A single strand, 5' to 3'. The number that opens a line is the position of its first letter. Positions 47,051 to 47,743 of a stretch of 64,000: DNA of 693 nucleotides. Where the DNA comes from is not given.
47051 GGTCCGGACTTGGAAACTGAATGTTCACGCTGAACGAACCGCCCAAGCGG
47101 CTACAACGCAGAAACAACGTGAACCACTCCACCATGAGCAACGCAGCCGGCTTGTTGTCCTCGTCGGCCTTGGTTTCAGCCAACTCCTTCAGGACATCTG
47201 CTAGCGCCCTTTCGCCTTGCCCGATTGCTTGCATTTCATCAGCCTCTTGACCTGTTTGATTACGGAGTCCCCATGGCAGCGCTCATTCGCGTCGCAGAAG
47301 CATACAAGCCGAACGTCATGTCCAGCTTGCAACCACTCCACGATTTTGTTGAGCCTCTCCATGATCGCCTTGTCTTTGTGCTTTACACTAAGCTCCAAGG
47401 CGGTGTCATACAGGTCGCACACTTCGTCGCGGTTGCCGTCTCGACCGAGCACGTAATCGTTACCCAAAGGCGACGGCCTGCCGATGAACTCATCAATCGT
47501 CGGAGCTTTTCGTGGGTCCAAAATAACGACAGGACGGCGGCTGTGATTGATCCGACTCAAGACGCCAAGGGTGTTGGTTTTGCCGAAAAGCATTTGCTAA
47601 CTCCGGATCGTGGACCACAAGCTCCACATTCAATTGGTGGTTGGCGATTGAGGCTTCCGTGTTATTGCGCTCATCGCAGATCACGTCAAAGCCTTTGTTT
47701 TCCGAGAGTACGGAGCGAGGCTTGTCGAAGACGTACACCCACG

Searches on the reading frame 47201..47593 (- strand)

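Call 33: search_protein_families(library=pfam, proteins=[window:47201-47593:-], max_evalue=0.1)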
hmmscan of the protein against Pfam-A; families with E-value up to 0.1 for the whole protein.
window:47201-47593:- (130 aa): 2 families
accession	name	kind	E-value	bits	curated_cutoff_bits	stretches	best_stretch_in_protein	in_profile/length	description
PF14216.11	DUF4326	-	2.8e-12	47.6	25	1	31-112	9-81/82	Domain of unknown function (DUF4326)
PF22751.1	DUF488-N3a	-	0.00074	20.2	27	1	75-108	74-107/118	Active DUF488-N3 subclade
